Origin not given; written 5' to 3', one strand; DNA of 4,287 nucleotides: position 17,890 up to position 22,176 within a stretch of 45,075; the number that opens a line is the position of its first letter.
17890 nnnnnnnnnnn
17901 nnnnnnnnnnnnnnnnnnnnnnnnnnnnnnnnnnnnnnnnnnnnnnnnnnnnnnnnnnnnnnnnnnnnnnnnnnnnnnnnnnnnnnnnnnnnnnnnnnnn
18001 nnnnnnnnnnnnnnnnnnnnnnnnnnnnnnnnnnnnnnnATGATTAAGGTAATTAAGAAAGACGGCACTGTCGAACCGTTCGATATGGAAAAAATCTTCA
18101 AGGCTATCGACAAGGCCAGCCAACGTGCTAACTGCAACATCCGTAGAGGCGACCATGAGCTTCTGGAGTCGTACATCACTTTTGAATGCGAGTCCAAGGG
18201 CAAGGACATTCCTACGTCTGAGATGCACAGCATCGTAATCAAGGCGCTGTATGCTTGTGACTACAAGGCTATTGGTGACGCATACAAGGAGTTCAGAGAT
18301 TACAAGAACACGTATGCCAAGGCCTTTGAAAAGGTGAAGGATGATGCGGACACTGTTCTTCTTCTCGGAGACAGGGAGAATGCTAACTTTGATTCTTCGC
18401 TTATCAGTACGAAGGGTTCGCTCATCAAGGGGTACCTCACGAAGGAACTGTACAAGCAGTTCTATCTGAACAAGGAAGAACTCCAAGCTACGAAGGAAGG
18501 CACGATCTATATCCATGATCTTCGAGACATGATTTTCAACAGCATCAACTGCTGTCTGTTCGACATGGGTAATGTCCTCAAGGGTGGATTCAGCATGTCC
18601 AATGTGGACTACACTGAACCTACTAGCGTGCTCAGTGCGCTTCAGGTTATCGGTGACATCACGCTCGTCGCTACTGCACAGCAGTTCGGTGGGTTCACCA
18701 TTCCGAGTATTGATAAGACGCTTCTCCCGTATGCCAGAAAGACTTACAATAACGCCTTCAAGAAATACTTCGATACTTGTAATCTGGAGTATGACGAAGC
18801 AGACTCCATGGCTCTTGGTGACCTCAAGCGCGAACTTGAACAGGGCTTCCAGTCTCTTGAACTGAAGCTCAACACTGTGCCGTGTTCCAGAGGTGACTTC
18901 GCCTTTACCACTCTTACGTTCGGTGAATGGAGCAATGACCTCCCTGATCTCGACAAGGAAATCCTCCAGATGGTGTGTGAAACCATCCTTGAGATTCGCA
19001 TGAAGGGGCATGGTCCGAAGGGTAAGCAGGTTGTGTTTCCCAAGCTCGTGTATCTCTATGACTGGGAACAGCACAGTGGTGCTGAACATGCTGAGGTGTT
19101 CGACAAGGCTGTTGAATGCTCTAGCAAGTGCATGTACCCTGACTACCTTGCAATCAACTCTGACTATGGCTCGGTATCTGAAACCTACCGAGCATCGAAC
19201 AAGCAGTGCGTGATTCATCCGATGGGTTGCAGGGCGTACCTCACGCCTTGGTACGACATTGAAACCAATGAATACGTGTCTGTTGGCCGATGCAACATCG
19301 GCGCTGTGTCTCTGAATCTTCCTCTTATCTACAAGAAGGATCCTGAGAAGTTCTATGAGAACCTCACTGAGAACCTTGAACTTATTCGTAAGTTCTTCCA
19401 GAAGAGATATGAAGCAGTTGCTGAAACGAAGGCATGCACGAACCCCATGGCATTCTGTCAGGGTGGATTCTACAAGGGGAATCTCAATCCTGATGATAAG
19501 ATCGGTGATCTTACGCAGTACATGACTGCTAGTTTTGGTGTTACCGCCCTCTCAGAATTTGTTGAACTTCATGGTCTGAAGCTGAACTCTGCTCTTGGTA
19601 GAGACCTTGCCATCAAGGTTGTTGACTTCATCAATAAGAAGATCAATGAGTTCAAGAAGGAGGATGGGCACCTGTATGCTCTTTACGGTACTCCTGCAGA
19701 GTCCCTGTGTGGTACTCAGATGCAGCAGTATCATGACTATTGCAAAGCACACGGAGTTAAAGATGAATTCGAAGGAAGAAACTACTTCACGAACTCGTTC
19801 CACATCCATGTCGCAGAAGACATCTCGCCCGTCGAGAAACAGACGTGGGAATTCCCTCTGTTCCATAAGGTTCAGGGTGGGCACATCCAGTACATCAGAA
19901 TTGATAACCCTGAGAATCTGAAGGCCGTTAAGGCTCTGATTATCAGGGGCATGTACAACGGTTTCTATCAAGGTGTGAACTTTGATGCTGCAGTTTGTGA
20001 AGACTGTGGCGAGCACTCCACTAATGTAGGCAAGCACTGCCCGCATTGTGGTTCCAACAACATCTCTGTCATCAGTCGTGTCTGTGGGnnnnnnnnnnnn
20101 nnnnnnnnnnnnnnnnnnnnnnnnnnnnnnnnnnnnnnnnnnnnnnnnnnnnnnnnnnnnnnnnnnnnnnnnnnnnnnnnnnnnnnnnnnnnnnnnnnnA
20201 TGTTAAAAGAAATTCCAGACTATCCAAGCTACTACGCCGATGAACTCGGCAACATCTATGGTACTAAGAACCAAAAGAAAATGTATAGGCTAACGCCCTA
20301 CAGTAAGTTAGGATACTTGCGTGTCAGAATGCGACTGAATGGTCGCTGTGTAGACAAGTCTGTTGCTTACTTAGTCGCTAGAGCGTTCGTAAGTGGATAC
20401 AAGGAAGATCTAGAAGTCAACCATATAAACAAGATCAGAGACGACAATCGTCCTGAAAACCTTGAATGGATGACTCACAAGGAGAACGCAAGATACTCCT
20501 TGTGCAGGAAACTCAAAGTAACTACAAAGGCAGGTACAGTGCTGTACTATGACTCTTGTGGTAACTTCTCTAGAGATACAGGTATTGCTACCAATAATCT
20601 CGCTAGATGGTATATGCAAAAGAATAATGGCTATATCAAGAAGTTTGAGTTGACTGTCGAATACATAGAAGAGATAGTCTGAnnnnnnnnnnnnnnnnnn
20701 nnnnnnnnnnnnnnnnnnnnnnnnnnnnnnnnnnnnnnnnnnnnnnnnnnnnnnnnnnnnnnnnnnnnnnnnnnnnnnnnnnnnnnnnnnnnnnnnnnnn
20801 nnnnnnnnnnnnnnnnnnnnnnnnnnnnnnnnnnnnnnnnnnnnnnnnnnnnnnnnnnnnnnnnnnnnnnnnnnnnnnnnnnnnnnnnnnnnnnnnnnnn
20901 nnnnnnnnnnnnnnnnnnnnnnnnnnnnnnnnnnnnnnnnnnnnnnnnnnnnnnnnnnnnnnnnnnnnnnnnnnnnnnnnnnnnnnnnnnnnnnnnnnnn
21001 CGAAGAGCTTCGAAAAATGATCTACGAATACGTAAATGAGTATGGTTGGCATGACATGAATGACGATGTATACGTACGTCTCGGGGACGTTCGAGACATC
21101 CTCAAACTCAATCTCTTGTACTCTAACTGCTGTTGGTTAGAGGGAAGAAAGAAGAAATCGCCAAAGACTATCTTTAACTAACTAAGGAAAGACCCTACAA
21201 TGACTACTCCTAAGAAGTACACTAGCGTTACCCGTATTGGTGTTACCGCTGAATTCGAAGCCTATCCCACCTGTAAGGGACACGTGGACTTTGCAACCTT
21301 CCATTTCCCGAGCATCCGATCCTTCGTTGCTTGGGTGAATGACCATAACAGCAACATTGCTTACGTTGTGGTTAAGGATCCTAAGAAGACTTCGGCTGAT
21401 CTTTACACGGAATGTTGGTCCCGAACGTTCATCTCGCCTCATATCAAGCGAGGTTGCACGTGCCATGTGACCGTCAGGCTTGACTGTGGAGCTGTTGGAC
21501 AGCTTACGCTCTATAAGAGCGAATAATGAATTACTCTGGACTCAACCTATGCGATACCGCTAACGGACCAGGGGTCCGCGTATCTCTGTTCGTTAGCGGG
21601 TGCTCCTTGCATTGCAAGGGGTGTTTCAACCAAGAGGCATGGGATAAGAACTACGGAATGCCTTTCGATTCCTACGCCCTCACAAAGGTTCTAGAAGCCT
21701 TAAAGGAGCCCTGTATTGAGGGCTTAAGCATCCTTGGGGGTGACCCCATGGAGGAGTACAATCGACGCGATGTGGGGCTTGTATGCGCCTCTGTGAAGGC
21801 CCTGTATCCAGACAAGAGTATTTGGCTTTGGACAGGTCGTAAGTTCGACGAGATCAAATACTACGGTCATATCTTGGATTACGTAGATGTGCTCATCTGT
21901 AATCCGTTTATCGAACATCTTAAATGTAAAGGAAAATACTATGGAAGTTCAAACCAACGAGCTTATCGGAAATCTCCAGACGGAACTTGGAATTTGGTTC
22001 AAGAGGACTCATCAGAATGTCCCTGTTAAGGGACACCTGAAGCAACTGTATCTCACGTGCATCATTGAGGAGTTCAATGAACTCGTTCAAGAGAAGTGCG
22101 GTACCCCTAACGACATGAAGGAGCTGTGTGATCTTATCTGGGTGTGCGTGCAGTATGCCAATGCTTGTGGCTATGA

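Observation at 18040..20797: nrdD interrupted at the glycyl-radical motif by a group I intron carrying an HNH homing endonuclease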

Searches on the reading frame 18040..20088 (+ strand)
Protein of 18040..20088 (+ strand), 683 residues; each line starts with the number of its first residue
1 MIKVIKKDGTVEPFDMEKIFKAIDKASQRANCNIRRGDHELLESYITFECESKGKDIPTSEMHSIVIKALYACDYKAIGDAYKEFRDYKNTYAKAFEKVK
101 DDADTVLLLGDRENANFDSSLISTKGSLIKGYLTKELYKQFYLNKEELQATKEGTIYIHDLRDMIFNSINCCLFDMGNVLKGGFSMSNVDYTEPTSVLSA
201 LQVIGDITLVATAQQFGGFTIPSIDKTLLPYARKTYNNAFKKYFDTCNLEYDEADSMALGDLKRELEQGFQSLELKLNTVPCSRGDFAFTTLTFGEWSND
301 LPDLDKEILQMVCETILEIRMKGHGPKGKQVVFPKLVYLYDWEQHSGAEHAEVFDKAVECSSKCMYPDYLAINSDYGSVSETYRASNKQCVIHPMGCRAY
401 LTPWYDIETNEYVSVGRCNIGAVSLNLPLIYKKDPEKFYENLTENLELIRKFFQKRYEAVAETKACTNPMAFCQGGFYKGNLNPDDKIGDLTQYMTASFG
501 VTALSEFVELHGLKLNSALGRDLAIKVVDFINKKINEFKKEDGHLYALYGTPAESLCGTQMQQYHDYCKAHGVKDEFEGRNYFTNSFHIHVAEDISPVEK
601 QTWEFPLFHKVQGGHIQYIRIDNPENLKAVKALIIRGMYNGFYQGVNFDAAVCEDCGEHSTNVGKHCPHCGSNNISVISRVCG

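Call 6: search_dna_similar(query=window:18040-20088:+, collection=phages, mode=protein, max_rows=40)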
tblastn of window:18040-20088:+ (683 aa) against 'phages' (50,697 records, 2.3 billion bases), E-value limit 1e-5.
Records with a match: 2915; places in all: 2946; records where one place covers at least 80% of the query: 2841.
Best place of each record, by identity: 60-80% 1; <60% 2914.
By first word of the organism name: Escherichia 1056; Salmonella 399; Klebsiella 346; Vibrio 324; Shigella 111; Aeromonas 108; Enterobacteria 61; Enterobacter 48; Bacteriophage 45; Citrobacter 41; and 46 more.
By host as written in the record: - 451; Escherichia coli 397; Klebsiella pneumoniae 110; Escherichia coli K-12 MG1655 57; Escherichia coli O157:H7 54; Escherichia coli K-12 50; Salmonella enterica subsp. enterica serovar Enteritidis PT1 39; Vibrio harveyi BAA-1116 36; and 598 more.
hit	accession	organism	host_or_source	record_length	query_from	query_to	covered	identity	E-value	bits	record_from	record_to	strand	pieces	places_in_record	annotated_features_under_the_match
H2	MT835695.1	Bacteriophage sp.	human fecal samples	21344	2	683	100%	64.6%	0e+0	875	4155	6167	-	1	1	record has no annotation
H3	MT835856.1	Bacteriophage sp.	human fecal samples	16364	1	683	100%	57.1%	0e+0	776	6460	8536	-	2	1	record has no annotation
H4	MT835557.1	Bacteriophage sp.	human fecal samples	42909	2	683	90%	59.8%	0e+0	707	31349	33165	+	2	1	record has no annotation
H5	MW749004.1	Hafnia phage vB_HpaM_Zyzzx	Hafnia paralvei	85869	4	683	100%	53.1%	0e+0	694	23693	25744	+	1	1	putative anaerobic nucleoside diphosphate reductase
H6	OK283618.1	Listeria phage LPML1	Listeria monocytogenes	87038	4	683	100%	53.0%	0e+0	686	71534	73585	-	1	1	nrdD: anaerobic ribonucleoside-triphosphate reductase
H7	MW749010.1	Hafnia phage vB_HpaM_SarahDanielle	Hafnia paralvei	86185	4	683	100%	52.9%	0e+0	687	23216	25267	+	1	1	putative anaerobic nucleoside diphosphate reductase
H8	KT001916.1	Citrobacter phage Michonne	Citrobacter freundii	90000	2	683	100%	52.0%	0e+0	693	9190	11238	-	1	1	anaerobic nucleoside reductase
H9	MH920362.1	Citrobacter phage Maleficent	Citrobacter freundii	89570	2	683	100%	52.0%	0e+0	693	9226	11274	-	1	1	anerobic nucleoside diphosphate reductase large subunit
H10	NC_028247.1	Citrobacter phage Michonne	Citrobacter freundii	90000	2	683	100%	52.0%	0e+0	693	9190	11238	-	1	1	anaerobic ribonucleoside reductase large subunit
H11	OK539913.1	Citrobacter phage vB_CbrM_HP1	Citrobacter braakii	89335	2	683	100%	52.0%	0e+0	692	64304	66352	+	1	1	anaerobic ribonucleoside-triphosphate reductase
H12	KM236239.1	Citrobacter phage Moogle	Citrobacter freundii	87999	2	683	100%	52.0%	0e+0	687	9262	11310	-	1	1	anaerobic ribonucleotide reductase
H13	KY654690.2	Citrobacter phage Mijalis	Citrobacter freundii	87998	2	683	100%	52.0%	0e+0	687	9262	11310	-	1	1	anaerobic ribonucleoside-triphosphate reductase subunit alpha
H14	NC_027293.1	Citrobacter phage Moogle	Citrobacter freundii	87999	2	683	100%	52.0%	0e+0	687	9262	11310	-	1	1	anaerobic ribonucleoside reductase large subunit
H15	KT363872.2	Citrobacter phage Mordin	Citrobacter freundii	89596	2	683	100%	51.9%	0e+0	690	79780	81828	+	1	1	anaerobic nucleoside reductase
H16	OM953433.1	Shigella phage Henu11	Shigella dysenteriae CMCC(B)51105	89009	2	683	100%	51.9%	0e+0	690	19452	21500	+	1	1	ribonucleotide reductase of class III (anaerobic)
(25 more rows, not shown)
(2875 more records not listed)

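Call 8: get_annotated_region(hit=H3, flank=2500)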
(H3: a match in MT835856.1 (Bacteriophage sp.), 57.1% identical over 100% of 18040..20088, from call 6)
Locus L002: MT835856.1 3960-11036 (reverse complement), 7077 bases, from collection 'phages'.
description: UNVERIFIED: Bacteriophage sp. clone scaffold_834 genomic sequence.
organism: Bacteriophage sp. (NCBI taxid 38018)
taxonomy: Viruses
host: -; source: human fecal samples; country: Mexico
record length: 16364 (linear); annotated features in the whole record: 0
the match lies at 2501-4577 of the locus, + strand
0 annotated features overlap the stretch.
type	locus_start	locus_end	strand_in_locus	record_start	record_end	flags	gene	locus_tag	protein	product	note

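Call 9: get_annotated_region(hit=H4, flank=2500)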
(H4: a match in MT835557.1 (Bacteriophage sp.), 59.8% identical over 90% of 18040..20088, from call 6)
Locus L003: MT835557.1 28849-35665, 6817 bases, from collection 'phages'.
description: UNVERIFIED: Bacteriophage sp. clone scaffold_170 genomic sequence.
organism: Bacteriophage sp. (NCBI taxid 38018)
taxonomy: Viruses
host: -; source: human fecal samples; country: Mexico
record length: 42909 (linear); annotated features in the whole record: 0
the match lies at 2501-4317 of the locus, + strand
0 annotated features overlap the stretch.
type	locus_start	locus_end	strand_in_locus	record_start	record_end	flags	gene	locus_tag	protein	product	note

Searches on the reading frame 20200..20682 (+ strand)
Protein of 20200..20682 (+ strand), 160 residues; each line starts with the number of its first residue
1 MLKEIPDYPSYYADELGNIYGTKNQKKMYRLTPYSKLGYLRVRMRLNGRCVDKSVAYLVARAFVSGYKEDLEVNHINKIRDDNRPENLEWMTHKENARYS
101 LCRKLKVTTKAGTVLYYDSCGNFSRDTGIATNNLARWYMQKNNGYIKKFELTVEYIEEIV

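Call 14: search_protein_families(library=pfam, proteins=[window:20200-20679:+], max_evalue=0.01)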
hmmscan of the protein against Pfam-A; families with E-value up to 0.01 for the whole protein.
window:20200-20679:+ (160 aa): 1 family
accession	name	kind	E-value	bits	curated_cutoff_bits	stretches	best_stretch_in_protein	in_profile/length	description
PF13392.12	HNH_3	-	3.5e-11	43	24.8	1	69-98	17-46/46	HNH endonuclease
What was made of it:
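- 20200..20682 (+): Intron-encoded HNH homing endonuclease gene (160 aa), I-HmuI-like, in the P8 loop. Its Shine-Dalgarno GGAG (20192-95) is the 3' strand of P3 and its AUG lies in the 5' strand of P8. Its last codons overlap the P8 and P7 3' strands. Pfam HNH_3 E 3.5e-11 (call 14).
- On HNH homing endonucleases of the I-HmuI type (Pfam HNH_3): HNH_3 scores 43 bits against a cutoff of 24.8 (call 14).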

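Call 18: search_dna_similar(query=window:20200-20679:+, collection=phages, mode=protein, max_rows=40)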
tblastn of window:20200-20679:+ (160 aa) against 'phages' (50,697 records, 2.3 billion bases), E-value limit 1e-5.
Records with a match: 644; places in all: 713; records where one place covers at least 80% of the query: 124.
Best place of each record, by identity: <60% 644.
By first word of the organism name: Enterococcus 149; Bacillus 58; Lactococcus 51; Stx2a-converting 51; Staphylococcus 47; Escherichia 38; Bacteroides 28; Vibrio 20; Mycobacterium 20; Lactobacillus 19; and 46 more.
By host as written in the record: - 88; Lactococcus lactis 43; Enterococcus faecalis 32; Bacteroides intestinalis DSM 108646 24; Escherichia coli 17; Enterococcus faecium 16; Enterococcus faecalis ATCC 29212 14; Mycobacterium smegmatis mc2 155 11; and 212 more.
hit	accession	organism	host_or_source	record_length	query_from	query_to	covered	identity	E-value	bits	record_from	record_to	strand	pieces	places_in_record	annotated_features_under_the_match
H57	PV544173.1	Enterococcus phage Haystack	Enterococcus faecalis ATCC 33186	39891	1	151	94%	31.7%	1e-8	58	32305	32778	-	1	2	HNH endonuclease | endonuclease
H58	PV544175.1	Enterococcus phage PricklyPear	Enterococcus faecalis ATCC 33186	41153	1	151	94%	31.7%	1e-8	58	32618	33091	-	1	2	HNH endonuclease | hypothetical protein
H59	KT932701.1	Enterococcus phage vB_EfaS_IME196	Enterococcus faecalis 2007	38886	3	151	93%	31.7%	2e-8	58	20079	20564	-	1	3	HNH homing endonuclease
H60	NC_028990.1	Enterococcus phage vB_EfaS_IME196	Enterococcus faecalis 2007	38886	3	151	93%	31.7%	2e-8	58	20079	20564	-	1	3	HNH endonuclease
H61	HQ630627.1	Pseudomonas phage PhiPA3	Pseudomonas aeruginosa strain PAO1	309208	2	151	94%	30.5%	1e-8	58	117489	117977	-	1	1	none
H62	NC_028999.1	Pseudomonas phage PhiPA3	Pseudomonas aeruginosa strain PAO1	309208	2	151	94%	30.5%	1e-8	58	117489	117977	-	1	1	none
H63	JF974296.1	Pseudoalteromonas phage pYD6-A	Pseudoalteromonas sp. YD6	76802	5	160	98%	29.2%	5e-6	51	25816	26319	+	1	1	DNA polymerase I | hypothetical protein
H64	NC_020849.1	Pseudoalteromonas phage pYD6-A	Pseudoalteromonas sp. YD6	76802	5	160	98%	29.2%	5e-6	51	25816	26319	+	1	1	DNA polymerase | HNH endonuclease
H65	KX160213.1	Lactococcus phage 98102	Lactococcus lactis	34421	3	150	93%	30.8%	1e-7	55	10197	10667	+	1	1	HNH endonuclease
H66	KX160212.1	Lactococcus phage 98101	Lactococcus lactis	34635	3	150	93%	30.8%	1e-7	55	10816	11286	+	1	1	HNH endonuclease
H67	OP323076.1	Lactococcus phage D4840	Lactococcus cremoris DGCC6073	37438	3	150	93%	30.8%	1e-7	55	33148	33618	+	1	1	NUMOD4 motif protein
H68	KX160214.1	Lactococcus phage 98103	Lactococcus lactis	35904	3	150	93%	30.8%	2e-7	55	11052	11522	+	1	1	HNH endonuclease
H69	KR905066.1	Lactobacillus phage CL1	Lactobacillus paracasei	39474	3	99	61%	46.4%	9e-17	82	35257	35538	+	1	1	putative endodeoxyribonuclease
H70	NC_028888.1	Lactobacillus phage CL1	Lactobacillus paracasei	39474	3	99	61%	46.4%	9e-17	82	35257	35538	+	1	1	HNH endonuclease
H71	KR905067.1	Lactobacillus phage CL2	Lactobacillus paracasei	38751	3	99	61%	46.4%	1e-16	81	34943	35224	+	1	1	endodeoxyribonuclease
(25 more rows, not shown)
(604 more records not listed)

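Call 54: search_solved_structures(query=window:20200-20679:+, max_evalue=0.01, show_alignments=2)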
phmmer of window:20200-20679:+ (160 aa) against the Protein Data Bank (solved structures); distinct sequences matched with E-value up to 0.01: 1.
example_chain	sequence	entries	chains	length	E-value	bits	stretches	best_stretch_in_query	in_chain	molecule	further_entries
1u3e_M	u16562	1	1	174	6.7e-09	39.2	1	3-111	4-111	HNH homing endonuclease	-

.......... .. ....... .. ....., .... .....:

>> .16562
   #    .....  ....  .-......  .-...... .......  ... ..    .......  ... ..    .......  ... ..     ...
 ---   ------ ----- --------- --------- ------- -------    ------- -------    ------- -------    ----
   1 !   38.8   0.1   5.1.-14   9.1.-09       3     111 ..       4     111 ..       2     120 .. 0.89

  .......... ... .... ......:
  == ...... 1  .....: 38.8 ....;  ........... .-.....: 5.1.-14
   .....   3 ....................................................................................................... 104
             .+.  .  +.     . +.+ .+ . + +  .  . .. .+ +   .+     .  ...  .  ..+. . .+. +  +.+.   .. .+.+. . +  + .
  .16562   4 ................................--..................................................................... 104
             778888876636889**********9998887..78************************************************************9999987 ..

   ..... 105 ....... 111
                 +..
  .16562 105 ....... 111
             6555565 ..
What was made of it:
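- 20200..20682 (+): PDB 1U3E (I-HmuI) E 6.7e-9 over residues 3-111 (call 54).
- On HNH homing endonucleases of the I-HmuI type (Pfam HNH_3): 1U3E matches at E 6.7e-9, with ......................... aligned to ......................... (call 54).
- The enzyme is homologous to I-HmuI, PDB 1U3E (call 54).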

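Call 55: search_protein_families(library=phrogs, proteins=[window:20200-20679:+], max_evalue=0.00001)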
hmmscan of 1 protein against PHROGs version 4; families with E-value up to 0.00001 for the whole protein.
window:20200-20679:+ (160 aa): 8 families
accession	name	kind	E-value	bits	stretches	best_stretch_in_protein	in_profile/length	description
phrog_59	-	DNA, RNA and nucleotide metabolism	2.3e-28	100.7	1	2-143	140-268/423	HNH endonuclease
phrog_959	-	DNA, RNA and nucleotide metabolism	2e-24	86.9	1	2-107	8-113/138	HNH endonuclease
phrog_1492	-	DNA, RNA and nucleotide metabolism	2.3e-19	70.8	1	5-98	50-157/414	HNH endonuclease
phrog_37683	-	unknown function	3.5e-14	53.6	1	11-100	121-208/279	-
phrog_99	-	DNA, RNA and nucleotide metabolism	1.2e-10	42.7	1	4-103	113-208/383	HNH endonuclease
phrog_826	-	DNA, RNA and nucleotide metabolism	5.4e-07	30.5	1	50-101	107-159/281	HNH endonuclease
phrog_7545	-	DNA, RNA and nucleotide metabolism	4.1e-06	28.1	1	37-99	66-132/160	HNH endonuclease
phrog_30377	-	DNA, RNA and nucleotide metabolism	5.1e-06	27.6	0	58-98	11-53/82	HNH endonuclease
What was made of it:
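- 20200..20682 (+): PHROG 59 HNH endonuclease E 2e-28 (call 55).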

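Call 66: search_protein_families(library=ncbifam, proteins=[window:20200-20679:+], max_evalue=0.00001)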
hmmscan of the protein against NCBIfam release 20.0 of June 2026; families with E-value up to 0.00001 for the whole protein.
window:20200-20679:+ (160 aa): 0 families

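Call 68: find_encoding_contigs(protein=window:20200-20682:+, flank=3000, max_places=6)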
Protein window:20200-20682:+ (160 aa): 6 contigs read that carry it; 2 places shown.
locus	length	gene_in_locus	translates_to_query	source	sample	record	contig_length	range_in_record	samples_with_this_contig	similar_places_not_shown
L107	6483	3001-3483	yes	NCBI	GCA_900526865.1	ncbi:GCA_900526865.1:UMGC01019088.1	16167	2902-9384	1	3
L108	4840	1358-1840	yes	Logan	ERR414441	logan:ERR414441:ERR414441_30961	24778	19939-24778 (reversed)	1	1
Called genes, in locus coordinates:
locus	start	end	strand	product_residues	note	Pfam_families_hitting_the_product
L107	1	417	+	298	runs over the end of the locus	-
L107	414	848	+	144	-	PF02945:Endonuclease_7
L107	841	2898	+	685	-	PF03477:ATP-cone, PF13597:NRDD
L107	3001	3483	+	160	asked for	PF13392:HNH_3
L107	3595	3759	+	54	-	-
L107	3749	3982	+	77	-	-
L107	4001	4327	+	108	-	-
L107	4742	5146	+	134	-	-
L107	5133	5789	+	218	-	PF02511:Thy1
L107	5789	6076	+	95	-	-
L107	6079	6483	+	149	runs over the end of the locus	PF11753:DUF3310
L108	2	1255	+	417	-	?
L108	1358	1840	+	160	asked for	PF13392:HNH_3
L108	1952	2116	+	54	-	-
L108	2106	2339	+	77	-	-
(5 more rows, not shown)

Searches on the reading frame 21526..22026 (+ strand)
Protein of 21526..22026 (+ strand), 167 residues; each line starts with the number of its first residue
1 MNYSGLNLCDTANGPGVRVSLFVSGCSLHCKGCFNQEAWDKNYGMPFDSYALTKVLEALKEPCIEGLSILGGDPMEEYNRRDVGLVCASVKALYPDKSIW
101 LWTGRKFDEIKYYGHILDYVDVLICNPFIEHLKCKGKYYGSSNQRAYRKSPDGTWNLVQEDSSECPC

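Call 14: search_protein_families(library=pfam, proteins=[window:21526-22026:+], max_evalue=0.01)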
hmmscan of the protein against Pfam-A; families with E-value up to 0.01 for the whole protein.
window:21526-22026:+ (167 aa): 2 families
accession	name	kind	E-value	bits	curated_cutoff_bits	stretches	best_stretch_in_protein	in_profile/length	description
PF13353.11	Fer4_12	-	5e-39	134.2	22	1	12-145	1-135/137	4Fe-4S single cluster domain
PF04055.27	Radical_SAM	-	0.0037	17.9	29.5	1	22-76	3-58/166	Radical SAM superfamily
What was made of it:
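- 21526..22029 (+): nrdG, the radical-SAM activase that must generate the radical on Gly683 of the spliced NrdD (functional partner, not part of the intron). Pfam Fer4_12 E 5e-39 (call 14).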

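Call 66: search_protein_families(library=ncbifam, proteins=[window:21526-22026:+], max_evalue=0.00001)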
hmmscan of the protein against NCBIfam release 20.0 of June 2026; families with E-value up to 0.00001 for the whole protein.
window:21526-22026:+ (167 aa): 10 families
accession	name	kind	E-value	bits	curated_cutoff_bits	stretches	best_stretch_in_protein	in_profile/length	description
TIGR02491.1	NrdG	equivalog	5.6e-42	143.3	126.1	1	2-148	1-152/154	anaerobic ribonucleoside-triphosphate reductase activating protein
NF008335.0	PRK11121.1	equivalog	4.1e-34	117.6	199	1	1-147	1-151/154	anaerobic ribonucleoside-triphosphate reductase-activating protein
TIGR02826.1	RNR_activ_nrdG3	equivalog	5.9e-16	58.6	151.7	1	17-151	16-140/148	anaerobic ribonucleoside-triphosphate reductase activating protein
TIGR02493.1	PFLA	equivalog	1.2e-09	37.9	231.75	1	7-76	6-78/235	pyruvate formate-lyase-activating protein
TIGR02494.1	PFLE_PFLC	subfamily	5.7e-08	32.4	174.35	1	12-51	10-49/293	glycyl-radical enzyme activating protein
NF008356.0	PRK11145.1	equivalog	7.6e-08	31.9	375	1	6-46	10-50/246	pyruvate formate lyase 1-activating protein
NF033717.2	HPDL_rSAM_activ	equivalog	1.7e-06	27.6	420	1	12-47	15-50/311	4-hydroxyphenylacetate decarboxylase activase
NF048008.1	SfplDhtActHpfHKleb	equivalog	6.4e-06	25.7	500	0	12-42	11-41/308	(2S)-3-sulfopropanediol dehydratase activating enzyme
NF043069.1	T4HPD_activ_SAM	equivalog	6.9e-06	25.6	425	0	12-49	13-50/299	trans-4-hydroxy-L-proline dehydratase activase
TIGR04395.1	cutC_activ_rSAM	equivalog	8e-06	25.3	360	1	11-50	15-54/309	choline TMA-lyase-activating enzyme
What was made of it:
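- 21526..22029 (+): TIGR02491 NrdG 143 bits, cutoff 126 (call 66).
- Both exons remain in frame and conserved, and nrdG is intact (call 66).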
